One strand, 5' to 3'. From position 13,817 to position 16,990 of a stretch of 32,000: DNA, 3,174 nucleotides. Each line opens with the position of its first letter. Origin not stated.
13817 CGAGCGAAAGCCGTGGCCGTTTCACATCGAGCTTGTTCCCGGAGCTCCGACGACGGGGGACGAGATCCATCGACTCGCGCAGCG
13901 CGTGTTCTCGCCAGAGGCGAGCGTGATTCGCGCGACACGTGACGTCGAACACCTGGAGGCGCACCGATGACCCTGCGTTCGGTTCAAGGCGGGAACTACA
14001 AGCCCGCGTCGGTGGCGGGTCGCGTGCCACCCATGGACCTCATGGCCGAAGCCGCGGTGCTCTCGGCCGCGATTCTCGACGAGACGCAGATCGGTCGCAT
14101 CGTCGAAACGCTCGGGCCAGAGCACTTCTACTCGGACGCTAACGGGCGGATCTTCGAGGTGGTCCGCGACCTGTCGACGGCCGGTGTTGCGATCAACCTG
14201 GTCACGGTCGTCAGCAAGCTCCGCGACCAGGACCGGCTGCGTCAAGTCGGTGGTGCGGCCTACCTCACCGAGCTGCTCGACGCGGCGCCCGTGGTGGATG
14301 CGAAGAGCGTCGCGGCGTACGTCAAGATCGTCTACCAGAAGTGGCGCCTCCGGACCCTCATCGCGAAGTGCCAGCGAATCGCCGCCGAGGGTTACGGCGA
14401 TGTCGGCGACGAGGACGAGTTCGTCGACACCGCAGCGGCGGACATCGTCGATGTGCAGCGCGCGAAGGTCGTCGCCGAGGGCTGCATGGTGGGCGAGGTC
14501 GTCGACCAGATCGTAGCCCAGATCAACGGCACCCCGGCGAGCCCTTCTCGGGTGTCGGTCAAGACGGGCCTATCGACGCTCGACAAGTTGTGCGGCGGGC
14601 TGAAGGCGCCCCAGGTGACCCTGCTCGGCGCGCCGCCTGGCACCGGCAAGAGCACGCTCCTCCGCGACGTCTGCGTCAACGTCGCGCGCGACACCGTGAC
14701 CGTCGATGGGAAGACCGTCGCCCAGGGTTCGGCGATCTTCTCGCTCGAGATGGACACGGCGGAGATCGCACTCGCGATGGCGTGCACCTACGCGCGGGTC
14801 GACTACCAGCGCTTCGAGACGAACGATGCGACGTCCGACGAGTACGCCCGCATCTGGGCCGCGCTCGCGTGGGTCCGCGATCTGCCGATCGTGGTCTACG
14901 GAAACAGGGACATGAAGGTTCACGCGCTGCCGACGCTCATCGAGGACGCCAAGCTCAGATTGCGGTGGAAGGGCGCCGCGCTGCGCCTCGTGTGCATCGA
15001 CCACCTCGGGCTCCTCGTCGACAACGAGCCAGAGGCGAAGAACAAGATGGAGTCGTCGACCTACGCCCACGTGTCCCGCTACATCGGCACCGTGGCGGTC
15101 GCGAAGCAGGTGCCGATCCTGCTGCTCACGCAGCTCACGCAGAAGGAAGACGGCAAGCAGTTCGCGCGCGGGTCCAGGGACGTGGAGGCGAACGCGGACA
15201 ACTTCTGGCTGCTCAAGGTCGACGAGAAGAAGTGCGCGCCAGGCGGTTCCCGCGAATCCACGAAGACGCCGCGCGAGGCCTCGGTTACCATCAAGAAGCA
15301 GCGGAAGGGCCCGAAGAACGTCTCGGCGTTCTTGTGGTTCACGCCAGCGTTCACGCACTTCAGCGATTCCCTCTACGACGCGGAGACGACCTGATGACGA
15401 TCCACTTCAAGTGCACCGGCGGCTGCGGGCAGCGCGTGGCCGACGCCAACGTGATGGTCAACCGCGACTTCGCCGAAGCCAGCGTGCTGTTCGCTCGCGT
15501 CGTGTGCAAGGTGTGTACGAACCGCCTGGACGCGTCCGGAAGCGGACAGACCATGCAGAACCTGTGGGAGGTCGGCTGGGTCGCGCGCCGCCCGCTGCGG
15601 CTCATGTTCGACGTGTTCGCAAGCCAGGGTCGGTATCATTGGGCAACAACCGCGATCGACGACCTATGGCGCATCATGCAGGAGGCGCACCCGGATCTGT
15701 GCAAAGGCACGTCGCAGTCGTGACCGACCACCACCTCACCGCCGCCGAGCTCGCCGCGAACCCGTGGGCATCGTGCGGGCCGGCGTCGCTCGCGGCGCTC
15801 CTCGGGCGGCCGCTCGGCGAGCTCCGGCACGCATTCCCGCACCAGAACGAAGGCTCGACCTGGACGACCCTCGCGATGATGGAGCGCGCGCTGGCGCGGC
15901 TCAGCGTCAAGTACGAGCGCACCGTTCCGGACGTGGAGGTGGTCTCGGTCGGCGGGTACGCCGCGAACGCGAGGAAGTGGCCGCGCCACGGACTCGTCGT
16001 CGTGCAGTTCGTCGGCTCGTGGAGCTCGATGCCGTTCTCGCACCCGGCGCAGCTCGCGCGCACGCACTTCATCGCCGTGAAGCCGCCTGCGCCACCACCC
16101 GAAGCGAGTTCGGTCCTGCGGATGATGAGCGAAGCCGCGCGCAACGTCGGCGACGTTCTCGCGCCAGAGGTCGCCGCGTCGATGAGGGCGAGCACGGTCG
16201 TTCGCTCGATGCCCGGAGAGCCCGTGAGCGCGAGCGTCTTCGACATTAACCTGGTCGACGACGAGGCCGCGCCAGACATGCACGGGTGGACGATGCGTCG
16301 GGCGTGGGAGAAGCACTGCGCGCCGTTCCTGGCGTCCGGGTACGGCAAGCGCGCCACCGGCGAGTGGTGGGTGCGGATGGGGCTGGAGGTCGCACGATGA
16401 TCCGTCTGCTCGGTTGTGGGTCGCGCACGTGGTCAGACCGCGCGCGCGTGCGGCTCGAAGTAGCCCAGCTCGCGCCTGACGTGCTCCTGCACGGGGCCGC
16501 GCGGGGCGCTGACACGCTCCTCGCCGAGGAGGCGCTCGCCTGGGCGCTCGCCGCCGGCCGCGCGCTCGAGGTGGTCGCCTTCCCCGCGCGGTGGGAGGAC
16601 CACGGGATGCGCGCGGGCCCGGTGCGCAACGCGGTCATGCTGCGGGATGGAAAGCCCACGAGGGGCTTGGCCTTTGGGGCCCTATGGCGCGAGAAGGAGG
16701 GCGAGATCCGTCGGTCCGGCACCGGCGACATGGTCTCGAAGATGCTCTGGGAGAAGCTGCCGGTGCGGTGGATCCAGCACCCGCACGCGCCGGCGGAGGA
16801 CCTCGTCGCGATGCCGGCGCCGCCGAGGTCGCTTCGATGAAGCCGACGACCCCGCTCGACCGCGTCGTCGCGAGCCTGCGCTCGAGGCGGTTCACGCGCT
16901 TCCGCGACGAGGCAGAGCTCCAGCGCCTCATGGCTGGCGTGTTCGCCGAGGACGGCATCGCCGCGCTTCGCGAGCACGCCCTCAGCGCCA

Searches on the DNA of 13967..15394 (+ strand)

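Call 45: search_rna_families(sources=[L002, L003], threshold=gathering)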
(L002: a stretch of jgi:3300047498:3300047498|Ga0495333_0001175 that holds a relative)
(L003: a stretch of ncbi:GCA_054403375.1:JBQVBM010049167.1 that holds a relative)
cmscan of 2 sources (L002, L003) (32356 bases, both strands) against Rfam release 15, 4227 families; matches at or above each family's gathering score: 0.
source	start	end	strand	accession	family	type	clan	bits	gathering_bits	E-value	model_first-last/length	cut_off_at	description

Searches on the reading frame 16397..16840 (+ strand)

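Call 93: search_protein_families(library=pfam, proteins=[window:16397-16840:+], max_evalue=0.01)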
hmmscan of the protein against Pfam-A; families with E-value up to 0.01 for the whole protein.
window:16397-16840:+ (147 aa): 1 family
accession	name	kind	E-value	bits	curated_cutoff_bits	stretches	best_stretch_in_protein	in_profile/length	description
PF10686.14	YAcAr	-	6.1e-07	29.6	28.2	1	3-69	2-66/66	YspA, cpYpsA-related SLOG family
